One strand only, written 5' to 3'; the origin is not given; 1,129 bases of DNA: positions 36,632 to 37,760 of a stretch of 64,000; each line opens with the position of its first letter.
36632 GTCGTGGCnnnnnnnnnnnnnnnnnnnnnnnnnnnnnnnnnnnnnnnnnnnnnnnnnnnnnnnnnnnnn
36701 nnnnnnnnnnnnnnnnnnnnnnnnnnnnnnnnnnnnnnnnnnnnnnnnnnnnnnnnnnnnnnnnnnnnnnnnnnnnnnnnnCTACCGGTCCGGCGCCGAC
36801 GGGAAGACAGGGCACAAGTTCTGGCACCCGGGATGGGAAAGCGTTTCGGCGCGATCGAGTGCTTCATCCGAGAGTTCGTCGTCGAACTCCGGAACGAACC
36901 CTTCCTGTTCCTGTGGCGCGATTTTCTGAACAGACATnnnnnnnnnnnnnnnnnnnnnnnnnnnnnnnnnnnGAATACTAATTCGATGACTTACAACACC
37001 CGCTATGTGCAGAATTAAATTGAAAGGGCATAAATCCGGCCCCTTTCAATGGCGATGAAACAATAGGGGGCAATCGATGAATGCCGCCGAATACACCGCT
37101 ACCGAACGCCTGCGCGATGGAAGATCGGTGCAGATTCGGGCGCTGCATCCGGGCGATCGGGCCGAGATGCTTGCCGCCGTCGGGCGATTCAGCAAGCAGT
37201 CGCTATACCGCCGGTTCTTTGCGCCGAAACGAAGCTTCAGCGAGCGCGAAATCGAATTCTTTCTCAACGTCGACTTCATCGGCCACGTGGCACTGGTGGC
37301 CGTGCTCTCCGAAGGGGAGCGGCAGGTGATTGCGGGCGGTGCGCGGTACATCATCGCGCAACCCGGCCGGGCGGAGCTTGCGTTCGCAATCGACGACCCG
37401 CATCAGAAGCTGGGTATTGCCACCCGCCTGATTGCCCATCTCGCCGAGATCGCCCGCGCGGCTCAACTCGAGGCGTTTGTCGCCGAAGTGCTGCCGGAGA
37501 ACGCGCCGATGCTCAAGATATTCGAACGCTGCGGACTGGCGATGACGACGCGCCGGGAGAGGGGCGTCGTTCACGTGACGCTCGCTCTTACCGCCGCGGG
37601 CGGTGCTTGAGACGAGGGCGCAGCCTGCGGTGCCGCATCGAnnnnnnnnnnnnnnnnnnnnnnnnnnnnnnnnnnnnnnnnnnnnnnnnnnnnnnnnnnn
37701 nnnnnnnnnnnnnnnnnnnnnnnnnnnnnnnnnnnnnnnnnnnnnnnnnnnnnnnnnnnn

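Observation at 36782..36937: Hidden 51-aa RiPP precursor candidate with a cyanobactin-like ELSDEAL leader, on the strand opposite the YcaO operon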

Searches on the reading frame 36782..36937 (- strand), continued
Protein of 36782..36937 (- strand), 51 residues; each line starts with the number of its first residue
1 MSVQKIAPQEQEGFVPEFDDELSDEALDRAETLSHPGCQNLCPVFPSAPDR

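Call 56: search_protein_families(library=pfam, proteins=[L096:1945-3528:+, L096:3525-4346:+, L096:4587-6404:+, L096:938-1765:-, L096:1379-1849:+, L088:986-4090:-, L088:4100-5770:-, L088:5160-6827:+, L088:914-2257:+, L096:6275-6940:+], max_evalue=0.001)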
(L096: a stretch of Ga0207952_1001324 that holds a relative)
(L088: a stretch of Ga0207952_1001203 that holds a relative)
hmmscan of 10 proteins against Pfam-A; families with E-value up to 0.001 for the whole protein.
L096:1945-3528:+ (527 aa): 1 family
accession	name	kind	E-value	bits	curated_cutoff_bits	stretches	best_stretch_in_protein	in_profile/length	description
PF22483.2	Mu-transpos_C_2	-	1e-05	25.6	27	1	323-385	1-63/73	Mu transposase, C-terminal domain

L096:3525-4346:+ (273 aa): 5 families
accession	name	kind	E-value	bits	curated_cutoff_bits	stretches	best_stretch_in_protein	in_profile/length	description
PF01695.23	IstB_IS21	-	6.6e-65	219.4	24.1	1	16-248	3-234/238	IstB-like ATP binding protein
PF00308.24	Bac_DnaA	-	9.8e-07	29.5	23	1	109-205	37-136/162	Bacterial DnaA ATPAse domain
PF13191.12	AAA_16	-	1.6e-05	25.9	32.6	1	106-191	24-114/167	AAA ATPase domain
PF07728.20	AAA_5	-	0.00027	21.4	22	1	108-184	1-83/139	AAA domain (dynein-related subfamily)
PF03969.22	AFG1_ATPase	-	0.00045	19.7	27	1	104-248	59-207/361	AFG1-like ATPase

L096:4587-6404:+ (605 aa): 2 families
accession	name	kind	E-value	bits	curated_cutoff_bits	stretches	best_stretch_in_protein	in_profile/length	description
PF01565.28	FAD_binding_4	-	2.8e-21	76.1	26.4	1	118-261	5-138/139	FAD binding domain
PF08031.17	BBE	-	4e-07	30.4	20.6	1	552-588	6-42/45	Berberine and berberine like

L096:938-1765:- (275 aa): 0 families

L096:1379-1849:+ (156 aa): 1 family
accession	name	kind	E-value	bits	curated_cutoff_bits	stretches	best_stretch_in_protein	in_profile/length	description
PF13358.12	DDE_3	-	2.4e-17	63.6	28.6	1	5-104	33-136/146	DDE superfamily endonuclease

L088:986-4090:- (1034 aa): 2 families
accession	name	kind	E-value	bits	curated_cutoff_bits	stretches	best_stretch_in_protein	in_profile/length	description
PF00873.25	ACR_tran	-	3.1e-266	886.4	28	1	4-1015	2-1020/1021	AcrB/AcrD/AcrF family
PF02355.23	SecD_SecF_C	-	8.7e-06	25.7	20.5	0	855-1016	34-187/189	Protein export membrane protein SecD/SecF, C-terminal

L088:4100-5770:- (556 aa): 3 families
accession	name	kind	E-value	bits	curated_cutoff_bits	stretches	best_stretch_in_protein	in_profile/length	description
PF16576.10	HlyD_D23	-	4.7e-31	108.2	30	1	250-449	20-214/214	Barrel-sandwich domain of CusB or HlyD membrane-fusion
PF13437.12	HlyD_3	-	2.9e-17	63.8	22.2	1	346-446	2-106/106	HlyD family secretion protein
PF00529.27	CusB_dom_1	-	7.2e-05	23.4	26.5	0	231-430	6-48/89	Cation efflux system protein CusB domain 1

L088:5160-6827:+ (555 aa): 0 families

L088:914-2257:+ (447 aa): 0 families

L096:6275-6940:+ (221 aa): 2 families
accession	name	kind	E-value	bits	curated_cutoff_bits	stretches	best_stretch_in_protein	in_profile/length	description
PF05128.17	DUF697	-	9.2e-10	38.9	27.7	1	78-219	16-161/162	Domain of unknown function (DUF697)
PF12787.12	EcsC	-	4.7e-05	23.6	30.4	0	91-142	100-151/240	EcsC protein family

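Call 57: find_encoding_contigs(protein=P0035, flank=8000, max_places=2)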
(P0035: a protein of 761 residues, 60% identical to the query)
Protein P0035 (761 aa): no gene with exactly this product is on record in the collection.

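Call 66: find_homologous_proteins(query=A3, max_evalue=0.001)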
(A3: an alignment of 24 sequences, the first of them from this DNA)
Query A3 (24 sequences) (51 aa, profile of the alignment): 2092 proteins with E <= 0.001 among 8000 candidates; the best 120 are listed.
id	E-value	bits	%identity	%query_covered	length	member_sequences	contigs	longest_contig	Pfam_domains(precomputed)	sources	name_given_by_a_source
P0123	2.0e-22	97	50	78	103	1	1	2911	-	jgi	jgi:hypothetical protein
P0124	4.9e-22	95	53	59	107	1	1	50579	-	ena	-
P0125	2.4e-16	77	50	63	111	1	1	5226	-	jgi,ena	jgi:hypothetical protein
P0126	9.5e-15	72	60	49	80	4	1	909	-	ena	-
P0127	2.3e-14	71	75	39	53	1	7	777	-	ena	-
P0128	6.2e-14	69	82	33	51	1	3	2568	-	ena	-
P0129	1.1e-13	69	68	37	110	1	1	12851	-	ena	-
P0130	1.2e-13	68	52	61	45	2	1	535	-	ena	-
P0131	1.6e-13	68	54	73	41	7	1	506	-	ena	-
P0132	1.9e-13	68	61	61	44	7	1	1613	-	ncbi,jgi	jgi:hypothetical protein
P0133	2.2e-13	68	76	33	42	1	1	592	-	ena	-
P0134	2.3e-13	68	51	69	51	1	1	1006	-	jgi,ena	jgi:hypothetical protein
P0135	2.5e-13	68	67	47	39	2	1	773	-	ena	-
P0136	2.6e-13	67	59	53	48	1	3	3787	-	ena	-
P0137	2.7e-13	67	61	55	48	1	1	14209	-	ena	-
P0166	8.5e-13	66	82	33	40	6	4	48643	-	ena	-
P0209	2.4e-12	64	70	45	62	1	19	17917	-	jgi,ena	jgi:hypothetical protein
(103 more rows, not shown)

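Call 71: find_encoding_contigs(protein=P0124, flank=10000, max_places=1)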
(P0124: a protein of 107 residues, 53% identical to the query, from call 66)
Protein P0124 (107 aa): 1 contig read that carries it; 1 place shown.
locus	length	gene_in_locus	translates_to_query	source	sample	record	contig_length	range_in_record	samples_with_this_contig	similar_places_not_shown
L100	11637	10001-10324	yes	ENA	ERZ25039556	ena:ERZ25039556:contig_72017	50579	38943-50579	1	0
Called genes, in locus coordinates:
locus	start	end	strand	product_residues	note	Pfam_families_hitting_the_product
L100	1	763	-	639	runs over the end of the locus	PF00496:SBP_bac_5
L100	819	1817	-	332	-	PF11583:AurF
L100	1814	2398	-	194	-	-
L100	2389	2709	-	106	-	-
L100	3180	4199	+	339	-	PF02624:YcaO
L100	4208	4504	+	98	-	-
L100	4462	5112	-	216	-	-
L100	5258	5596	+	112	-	PF00881:Nitroreductase (weak)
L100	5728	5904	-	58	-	-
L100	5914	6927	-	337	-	PF01145:Band_7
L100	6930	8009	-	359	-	PF00005:ABC_tran, PF02463:SMC_N (faint), PF13304:AAA_21 (faint)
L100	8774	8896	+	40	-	-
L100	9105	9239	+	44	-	-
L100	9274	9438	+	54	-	-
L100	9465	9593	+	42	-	-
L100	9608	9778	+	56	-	-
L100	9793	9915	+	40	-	-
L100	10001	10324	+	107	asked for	-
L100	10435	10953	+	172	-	PF05128:DUF697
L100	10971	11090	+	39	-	-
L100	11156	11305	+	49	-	-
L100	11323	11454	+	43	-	-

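Call 72: find_encoding_contigs(protein=P0166, flank=10000, max_places=1)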
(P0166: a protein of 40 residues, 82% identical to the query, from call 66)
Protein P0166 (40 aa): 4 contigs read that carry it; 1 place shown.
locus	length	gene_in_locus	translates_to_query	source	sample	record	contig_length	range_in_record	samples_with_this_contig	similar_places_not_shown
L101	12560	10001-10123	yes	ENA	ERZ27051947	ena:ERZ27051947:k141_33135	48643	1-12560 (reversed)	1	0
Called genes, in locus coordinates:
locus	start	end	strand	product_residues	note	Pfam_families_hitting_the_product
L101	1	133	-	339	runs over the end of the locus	PF12706:Lactamase_B_2 (faint)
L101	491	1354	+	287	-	PF14294:DUF4372, PF01609:DDE_Tnp_1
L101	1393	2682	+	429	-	PF13565:HTH_32, PF13683:rve_3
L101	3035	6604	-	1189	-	PF09250:Prim-Pol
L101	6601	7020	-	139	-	-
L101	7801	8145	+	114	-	-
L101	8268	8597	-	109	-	-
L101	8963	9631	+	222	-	PF00239:Resolvase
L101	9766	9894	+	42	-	-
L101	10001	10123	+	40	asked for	-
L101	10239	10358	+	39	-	-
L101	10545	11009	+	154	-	PF05128:DUF697, PF12787:EcsC (faint)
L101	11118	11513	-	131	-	-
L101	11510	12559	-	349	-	?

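Call 73: find_encoding_contigs(protein=P0209, flank=10000, max_places=1)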
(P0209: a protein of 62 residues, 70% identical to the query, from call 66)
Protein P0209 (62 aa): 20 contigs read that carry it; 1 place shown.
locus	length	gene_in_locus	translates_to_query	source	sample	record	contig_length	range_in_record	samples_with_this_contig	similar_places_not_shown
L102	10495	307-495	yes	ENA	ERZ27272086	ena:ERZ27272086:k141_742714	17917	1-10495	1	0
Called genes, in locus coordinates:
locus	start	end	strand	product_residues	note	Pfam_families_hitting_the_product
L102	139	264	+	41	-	-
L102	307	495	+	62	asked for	-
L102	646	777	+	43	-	-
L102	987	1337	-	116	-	-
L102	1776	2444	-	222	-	-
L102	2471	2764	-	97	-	-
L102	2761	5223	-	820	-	PF13362:Toprim_3, PF13662:Toprim_4 (weak), PF13148:DUF3987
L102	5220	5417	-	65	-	PF05930:Phage_AlpA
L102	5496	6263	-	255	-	-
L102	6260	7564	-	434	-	-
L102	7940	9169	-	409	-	PF13356:Arm-DNA-bind_3, PF22022:Phage_int_M, PF00589:Phage_integrase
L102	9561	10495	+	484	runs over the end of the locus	PF02652:Lactate_perm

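Call 74: find_encoding_contigs(protein=P0137, flank=10000, max_places=1)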
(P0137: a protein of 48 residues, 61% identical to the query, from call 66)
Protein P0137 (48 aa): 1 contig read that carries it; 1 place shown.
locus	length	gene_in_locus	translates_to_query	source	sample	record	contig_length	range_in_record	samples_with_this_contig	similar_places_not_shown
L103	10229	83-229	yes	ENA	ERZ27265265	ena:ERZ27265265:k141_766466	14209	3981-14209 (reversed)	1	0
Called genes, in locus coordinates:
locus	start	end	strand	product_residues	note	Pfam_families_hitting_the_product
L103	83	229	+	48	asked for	-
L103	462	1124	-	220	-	-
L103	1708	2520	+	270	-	PF02493:MORN (weak), PF13650:Asp_protease_2, PF13975:gag-asp_proteas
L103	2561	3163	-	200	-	PF00239:Resolvase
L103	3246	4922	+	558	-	PF00005:ABC_tran, PF02463:SMC_N (faint), PF13304:AAA_21 (faint), PF12848:ABC_tran_Xtn, PF00005:ABC_tran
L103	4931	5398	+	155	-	-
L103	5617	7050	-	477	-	PF08447:PAS_3, PF00989:PAS (weak), PF08448:PAS_4, PF13426:PAS_9 (weak), PF07536:HWE_HK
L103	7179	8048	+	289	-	PF00296:Bac_luciferase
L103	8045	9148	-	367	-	PF04909:Amidohydro_2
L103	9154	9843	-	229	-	PF00561:Abhydrolase_1, PF12697:Abhydrolase_6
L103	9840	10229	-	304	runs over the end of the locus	PF03446:NAD_binding_2, PF14833:NAD_binding_11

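Call 78: search_solved_structures(query=A3, max_evalue=10, show_alignments=3)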
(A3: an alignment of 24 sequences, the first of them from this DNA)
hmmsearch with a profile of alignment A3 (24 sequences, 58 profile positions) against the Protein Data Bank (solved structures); distinct sequences matched with E-value up to 10: 3.
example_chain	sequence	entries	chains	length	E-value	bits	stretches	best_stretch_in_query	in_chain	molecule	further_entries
5dyq_A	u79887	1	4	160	1.4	12.1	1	8-23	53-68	YD repeat-containing protein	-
8qfu_A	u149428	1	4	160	1.4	12.1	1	8-23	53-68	YD repeat-containing protein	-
5dyv_A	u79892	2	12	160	1.4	12.1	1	8-23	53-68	YD repeat-containing protein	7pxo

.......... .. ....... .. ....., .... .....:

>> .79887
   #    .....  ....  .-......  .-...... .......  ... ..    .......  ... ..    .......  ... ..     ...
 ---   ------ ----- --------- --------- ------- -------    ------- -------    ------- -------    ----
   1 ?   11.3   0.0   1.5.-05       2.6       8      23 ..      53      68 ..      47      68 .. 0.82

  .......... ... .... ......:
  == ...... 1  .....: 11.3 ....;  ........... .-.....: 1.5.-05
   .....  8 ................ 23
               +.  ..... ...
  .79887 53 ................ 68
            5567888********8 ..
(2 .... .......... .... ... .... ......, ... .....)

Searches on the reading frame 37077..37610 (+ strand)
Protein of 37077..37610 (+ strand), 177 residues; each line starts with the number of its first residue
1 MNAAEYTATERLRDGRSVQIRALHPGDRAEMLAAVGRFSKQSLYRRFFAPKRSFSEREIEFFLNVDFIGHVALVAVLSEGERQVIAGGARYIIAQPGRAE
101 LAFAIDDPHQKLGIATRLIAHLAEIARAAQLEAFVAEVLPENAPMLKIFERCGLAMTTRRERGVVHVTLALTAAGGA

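Call 7: search_protein_families(library=pfam, proteins=[window:37077-37610:+], max_evalue=0.01)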
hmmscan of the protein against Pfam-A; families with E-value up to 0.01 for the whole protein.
window:37077-37610:+ (177 aa): 4 families
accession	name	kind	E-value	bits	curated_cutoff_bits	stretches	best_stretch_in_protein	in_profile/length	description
PF00583.31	Acetyltransf_1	-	2.6e-11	44.2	20.7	1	70-153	32-115/116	Acetyltransferase (GNAT) family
PF13302.13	Acetyltransf_3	-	1e-08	36.4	25.4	1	20-154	4-137/138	Acetyltransferase (GNAT) domain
PF13508.13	Acetyltransf_7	-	7.1e-05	23.5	27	1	76-153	7-81/84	Acetyltransferase (GNAT) domain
PF13420.13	Acetyltransf_4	-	0.00065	20.2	24.3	1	90-159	70-139/155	Acetyltransferase (GNAT) domain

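Call 8: search_protein_families(library=ncbifam, proteins=[window:37077-37610:+], max_evalue=0.01)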
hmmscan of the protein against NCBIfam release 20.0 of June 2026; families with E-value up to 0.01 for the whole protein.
window:37077-37610:+ (177 aa): 4 families
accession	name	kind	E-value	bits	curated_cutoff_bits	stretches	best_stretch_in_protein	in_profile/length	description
NF058543.1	ActPatMycb56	equivalog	7.8e-27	94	460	1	11-170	132-289/317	acetyltransferase Pat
TIGR01575.1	rimI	equivalog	5.5e-05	23.3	86.4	1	101-161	59-119/132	ribosomal protein S18-alanine N-acetyltransferase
NF033083.0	AAC_3_I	equivalog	0.00017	21.8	200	1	42-153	17-133/145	AAC(3)-I family aminoglycoside N-acetyltransferase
NF040503.1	resist_ArsN1a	equivalog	0.0087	15.8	170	0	97-154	76-133/159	arsinothricin resistance N-acetyltransferase ArsN1 family A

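Call 86: search_protein_families(library=padloc, proteins=[window:37077-37607:+], max_evalue=0.01)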
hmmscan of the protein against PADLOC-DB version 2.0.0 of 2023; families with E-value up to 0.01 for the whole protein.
window:37077-37607:+ (177 aa): 0 families
